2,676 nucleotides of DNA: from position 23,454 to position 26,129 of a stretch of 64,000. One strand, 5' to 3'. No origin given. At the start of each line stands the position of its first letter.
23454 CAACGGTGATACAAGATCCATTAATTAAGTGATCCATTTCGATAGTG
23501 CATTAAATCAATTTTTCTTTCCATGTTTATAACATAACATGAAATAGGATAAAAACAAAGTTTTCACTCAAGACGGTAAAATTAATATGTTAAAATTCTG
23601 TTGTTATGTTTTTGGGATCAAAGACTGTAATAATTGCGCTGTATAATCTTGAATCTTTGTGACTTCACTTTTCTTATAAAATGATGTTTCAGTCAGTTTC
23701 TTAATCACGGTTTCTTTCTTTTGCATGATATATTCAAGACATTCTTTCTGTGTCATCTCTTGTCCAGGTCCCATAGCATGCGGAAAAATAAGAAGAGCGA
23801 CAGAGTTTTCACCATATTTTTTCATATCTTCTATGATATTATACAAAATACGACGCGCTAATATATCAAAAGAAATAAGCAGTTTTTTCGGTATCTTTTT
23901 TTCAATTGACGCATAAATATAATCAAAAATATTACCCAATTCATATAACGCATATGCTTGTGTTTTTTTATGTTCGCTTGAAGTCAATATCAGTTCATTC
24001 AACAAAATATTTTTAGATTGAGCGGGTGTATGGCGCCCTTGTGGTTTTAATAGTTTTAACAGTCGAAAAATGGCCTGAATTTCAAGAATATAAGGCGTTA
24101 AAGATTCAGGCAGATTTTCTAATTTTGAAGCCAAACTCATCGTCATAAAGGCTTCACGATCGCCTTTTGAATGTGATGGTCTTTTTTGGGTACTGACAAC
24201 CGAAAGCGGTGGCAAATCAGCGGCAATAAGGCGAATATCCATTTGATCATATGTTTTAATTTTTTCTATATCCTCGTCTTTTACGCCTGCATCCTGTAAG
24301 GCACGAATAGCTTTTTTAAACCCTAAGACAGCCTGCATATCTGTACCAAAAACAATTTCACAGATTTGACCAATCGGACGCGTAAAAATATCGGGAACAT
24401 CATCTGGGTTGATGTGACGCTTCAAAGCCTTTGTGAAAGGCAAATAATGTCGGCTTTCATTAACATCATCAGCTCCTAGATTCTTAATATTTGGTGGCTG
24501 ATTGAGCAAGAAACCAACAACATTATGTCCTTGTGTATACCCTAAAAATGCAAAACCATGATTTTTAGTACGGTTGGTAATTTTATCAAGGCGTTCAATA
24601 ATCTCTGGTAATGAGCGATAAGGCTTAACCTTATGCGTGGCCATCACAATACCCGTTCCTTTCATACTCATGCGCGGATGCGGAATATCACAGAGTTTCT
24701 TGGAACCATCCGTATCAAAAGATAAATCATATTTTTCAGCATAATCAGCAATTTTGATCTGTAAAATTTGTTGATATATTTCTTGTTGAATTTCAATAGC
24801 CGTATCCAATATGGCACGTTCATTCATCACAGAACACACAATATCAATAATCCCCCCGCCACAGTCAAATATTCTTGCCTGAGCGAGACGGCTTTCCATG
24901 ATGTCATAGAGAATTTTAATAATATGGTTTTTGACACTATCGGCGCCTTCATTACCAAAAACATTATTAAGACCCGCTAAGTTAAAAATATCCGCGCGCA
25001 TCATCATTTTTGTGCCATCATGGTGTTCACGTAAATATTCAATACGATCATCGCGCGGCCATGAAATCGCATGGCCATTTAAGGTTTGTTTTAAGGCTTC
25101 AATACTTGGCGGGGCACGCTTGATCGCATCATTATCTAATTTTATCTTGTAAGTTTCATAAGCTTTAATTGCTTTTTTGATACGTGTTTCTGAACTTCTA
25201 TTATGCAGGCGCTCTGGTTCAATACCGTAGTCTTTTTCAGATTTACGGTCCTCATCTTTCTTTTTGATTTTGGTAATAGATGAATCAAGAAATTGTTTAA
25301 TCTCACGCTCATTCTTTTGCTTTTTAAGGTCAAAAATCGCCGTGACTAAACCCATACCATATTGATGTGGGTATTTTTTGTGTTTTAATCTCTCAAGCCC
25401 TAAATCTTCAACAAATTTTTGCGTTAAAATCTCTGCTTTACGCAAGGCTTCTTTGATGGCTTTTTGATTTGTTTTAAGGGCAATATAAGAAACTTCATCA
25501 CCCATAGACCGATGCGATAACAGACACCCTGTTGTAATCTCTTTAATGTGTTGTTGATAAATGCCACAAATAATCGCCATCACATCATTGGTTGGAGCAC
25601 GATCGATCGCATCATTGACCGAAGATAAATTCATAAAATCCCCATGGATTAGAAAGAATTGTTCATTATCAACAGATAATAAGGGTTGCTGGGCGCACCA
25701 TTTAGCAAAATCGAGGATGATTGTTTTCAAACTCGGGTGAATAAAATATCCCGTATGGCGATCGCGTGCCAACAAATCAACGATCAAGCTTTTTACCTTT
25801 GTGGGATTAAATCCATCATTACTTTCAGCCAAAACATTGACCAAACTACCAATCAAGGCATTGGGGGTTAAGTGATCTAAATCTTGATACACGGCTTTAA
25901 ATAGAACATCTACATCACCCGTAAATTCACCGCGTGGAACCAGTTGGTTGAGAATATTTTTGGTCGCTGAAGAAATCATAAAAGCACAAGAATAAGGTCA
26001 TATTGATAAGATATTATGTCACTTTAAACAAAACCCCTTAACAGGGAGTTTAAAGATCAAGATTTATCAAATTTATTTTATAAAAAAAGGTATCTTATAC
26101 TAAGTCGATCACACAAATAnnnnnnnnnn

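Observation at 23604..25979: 791-aa orphan protein with an internal duplication of a degenerate GGDEF-like palm domain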

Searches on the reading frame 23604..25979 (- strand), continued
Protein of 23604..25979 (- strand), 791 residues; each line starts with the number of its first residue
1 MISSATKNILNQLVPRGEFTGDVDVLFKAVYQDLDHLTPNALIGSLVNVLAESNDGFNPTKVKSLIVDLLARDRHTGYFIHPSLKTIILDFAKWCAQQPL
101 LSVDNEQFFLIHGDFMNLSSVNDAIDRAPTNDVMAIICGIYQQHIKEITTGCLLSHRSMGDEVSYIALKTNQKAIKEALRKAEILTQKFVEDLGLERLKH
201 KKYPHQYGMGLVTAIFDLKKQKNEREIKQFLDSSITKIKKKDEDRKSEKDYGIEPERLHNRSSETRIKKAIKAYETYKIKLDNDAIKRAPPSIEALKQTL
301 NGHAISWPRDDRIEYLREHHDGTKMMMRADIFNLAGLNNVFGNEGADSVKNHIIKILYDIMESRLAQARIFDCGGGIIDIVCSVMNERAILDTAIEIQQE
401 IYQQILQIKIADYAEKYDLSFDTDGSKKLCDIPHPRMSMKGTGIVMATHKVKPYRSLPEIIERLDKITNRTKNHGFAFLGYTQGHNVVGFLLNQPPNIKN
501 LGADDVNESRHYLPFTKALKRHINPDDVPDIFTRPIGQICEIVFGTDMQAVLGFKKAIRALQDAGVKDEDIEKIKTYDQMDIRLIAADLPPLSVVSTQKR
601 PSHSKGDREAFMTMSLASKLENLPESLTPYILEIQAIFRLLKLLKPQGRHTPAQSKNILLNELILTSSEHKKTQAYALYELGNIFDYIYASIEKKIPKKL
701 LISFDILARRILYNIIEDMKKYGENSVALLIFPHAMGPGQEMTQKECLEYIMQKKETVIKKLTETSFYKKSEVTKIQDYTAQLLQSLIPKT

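Call 67: find_encoding_contigs(protein=P0007, flank=5000, max_places=1)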
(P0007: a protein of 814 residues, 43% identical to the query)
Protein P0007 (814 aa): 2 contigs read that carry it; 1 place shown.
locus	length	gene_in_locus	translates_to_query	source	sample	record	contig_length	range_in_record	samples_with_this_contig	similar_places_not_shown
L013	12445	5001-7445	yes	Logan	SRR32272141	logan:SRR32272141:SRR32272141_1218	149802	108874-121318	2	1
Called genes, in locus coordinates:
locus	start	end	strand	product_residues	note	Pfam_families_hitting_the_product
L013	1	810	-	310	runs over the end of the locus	-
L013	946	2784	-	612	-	PF00091:Tubulin, PF12327:FtsZ_C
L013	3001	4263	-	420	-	PF11104:PilM_2 (weak), PF14450:FtsA (weak), PF02491:SHS2_FTSA, PF06723:MreB_Mbl, PF14450:FtsA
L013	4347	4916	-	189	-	PF00581:Rhodanese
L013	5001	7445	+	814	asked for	PF00990:GGDEF (faint)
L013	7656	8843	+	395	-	PF00512:HisKA, PF02518:HATPase_c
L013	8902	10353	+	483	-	PF03448:MgtE_N, PF00571:CBS, PF01769:MgtE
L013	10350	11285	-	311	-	-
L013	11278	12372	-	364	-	-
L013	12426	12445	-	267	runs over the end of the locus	-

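Call 68: find_encoding_contigs(protein=P0038, flank=5000, max_places=1)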
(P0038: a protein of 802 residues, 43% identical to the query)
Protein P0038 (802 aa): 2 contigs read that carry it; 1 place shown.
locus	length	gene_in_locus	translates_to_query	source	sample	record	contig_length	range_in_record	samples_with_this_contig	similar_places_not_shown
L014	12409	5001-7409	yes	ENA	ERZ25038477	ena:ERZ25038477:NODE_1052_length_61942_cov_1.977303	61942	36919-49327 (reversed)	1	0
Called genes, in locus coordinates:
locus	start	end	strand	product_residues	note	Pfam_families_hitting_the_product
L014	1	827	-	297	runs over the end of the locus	PF05050:Methyltransf_21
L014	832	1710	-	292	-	PF02629:CoA_binding, PF13607:Succ_CoA_lig, PF00549:Ligase_CoA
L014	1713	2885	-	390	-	PF08442:ATP-grasp_2, PF13549:ATP-grasp_5, PF24948:Citrate_synth_N, PF00549:Ligase_CoA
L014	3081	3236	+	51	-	-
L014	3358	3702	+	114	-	-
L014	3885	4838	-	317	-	PF00056:Ldh_1_N, PF02866:Ldh_1_C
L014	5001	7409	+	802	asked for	-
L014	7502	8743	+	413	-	PF00512:HisKA, PF02518:HATPase_c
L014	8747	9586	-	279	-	-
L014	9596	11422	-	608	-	PF00664:ABC_membrane, PF00005:ABC_tran, PF02463:SMC_N (faint)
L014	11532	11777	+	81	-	PF01197:Ribosomal_L31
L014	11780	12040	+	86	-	-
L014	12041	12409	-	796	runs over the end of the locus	PF01588:tRNA_bind, PF03483:B3_4, PF03484:B5, PF17759:tRNA_synthFbeta, PF03147:FDX-ACB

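Call 87: search_protein_families(library=padloc, proteins=[window:23604-25979:-, P0007, P0042, P0055, P0065, P0069, P0094, P0119], max_evalue=0.01)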
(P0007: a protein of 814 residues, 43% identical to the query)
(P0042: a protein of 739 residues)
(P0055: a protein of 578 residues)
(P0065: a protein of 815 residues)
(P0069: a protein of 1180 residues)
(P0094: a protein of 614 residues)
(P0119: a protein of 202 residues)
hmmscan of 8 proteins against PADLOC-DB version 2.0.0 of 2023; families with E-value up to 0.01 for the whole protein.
window:23604-25979:- (791 aa): 0 families

P0007 (814 aa): 0 families

P0042 (739 aa): 0 families

P0055 (578 aa): 0 families

P0065 (815 aa): 0 families

P0069 (1180 aa): 0 families

P0094 (614 aa): 0 families

P0119 (202 aa): 0 families

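Call 88: search_protein_families(library=pfam, proteins=[P0080, P0110, P0127], max_evalue=0.0001)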
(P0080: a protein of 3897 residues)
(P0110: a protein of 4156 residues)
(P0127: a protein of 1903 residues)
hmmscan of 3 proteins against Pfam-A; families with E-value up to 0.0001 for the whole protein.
P0080 (3897 aa): 5 families
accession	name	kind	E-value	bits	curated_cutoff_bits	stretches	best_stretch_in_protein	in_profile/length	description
PF18823.6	InPase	-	3.1e-37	127.9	26.8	1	629-755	3-135/135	Inorganic Pyrophosphatase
PF18799.6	LPD5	-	5e-30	105.1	27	1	1683-1820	16-144/144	Large polyvalent protein-associated domain 5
PF18796.6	LPD1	-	3.8e-17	62.5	27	1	1967-2053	1-77/78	Large polyvalent protein-associated domain 1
PF18858.6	LPD39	-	4.2e-17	62.9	27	1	2958-3153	20-188/198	Large polyvalent protein associated domain 39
PF00990.26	GGDEF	-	1.2e-10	41.9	23.8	1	1172-1321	20-157/161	Diguanylate cyclase, GGDEF domain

P0110 (4156 aa): 1 family
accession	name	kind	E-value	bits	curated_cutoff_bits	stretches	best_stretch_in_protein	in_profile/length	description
PF00293.34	NUDIX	-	1.5e-10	41.6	21.1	1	2463-2564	5-117/134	NUDIX domain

P0127 (1903 aa): 1 family
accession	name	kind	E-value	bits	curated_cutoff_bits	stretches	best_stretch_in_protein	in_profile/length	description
PF00990.26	GGDEF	-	2.2e-09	37.7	23.8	0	1475-1569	18-110/161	Diguanylate cyclase, GGDEF domain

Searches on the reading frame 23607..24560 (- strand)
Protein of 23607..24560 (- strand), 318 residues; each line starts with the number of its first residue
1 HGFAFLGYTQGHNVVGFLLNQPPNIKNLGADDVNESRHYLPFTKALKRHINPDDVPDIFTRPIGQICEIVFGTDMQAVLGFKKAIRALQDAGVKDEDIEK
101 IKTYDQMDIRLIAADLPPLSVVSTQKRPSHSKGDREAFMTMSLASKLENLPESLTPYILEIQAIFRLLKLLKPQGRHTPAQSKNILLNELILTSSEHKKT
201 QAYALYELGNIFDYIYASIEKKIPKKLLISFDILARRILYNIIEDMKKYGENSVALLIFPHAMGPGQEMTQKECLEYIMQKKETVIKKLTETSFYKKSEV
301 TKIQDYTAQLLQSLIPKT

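Call 58: search_solved_structures(query=A3, max_evalue=10, show_alignments=1)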
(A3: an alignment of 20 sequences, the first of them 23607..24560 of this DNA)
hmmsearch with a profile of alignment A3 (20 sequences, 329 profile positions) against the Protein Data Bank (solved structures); distinct sequences matched with E-value up to 10: 6.
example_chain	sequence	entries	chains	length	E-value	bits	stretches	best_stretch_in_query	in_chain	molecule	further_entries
8f29_7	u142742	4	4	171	0.1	15.2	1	242-313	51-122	ATP synthase subunit d, mitochondrial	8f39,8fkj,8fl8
6b2z_d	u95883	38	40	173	0.1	15.2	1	242-313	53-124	ATP synthase subunit d, mitochondrial | ATP synthase subunit d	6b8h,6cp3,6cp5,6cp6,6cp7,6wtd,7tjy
7ups_A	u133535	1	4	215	0.65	12.6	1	96-155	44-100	DotY (Lpg0294)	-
6sz9_E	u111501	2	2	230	0.71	12.4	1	96-155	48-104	DotY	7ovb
5cwb_A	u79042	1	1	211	0.71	12.4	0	231-314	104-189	Designed helical repeat protein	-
6xj1_A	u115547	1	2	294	4.1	9.9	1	241-318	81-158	Cell division control protein 15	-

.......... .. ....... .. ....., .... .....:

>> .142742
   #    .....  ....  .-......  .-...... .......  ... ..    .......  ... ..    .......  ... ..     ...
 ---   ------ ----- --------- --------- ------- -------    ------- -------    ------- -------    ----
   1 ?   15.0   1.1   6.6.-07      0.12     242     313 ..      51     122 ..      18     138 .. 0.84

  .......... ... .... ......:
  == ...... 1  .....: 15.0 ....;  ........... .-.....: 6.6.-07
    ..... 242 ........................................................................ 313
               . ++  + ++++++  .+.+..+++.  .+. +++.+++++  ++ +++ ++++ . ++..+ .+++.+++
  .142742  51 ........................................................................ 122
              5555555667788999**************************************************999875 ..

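Call 63: predict_structure(alignment_id=A3)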
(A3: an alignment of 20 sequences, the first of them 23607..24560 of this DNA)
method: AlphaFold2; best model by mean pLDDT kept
length: 318 residues; sequences in the alignment: 20
mean_pLDDT: 85.7   pTM: 0.79
mean pLDDT of the five models: 85.7, 85.1, 81.5, 79.8, 72.4
residues with pLDDT >= 90: 145; 70-90: 143; 50-70: 27; < 50: 3
segments of 3 or more residues with pLDDT < 50: none
pLDDT, mean of each block of 10 residues (from residue 1): 85 88 89 69 82 90 85 84 90 92 92 90 65 71 85 84 94 85 89 62 92 91 92 94 88 87 81 93 94 92 92 74
secondary structure, 60 per line:
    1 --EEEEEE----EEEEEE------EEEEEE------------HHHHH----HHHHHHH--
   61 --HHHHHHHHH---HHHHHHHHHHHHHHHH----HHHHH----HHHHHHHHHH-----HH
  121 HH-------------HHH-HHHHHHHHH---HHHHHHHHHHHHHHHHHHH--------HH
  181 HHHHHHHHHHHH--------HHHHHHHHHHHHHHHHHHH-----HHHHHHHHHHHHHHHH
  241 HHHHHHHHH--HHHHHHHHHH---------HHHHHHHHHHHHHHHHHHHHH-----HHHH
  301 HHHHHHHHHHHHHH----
elements in order: E3-8 E13-18 E25-30 H43-47 H52-58 H63-71 H75-90 H95-99 H104-113 H119-122 H140-148 H152-170 H179-192 H201-219 H225-249 H252-261 H271-291 H297-314
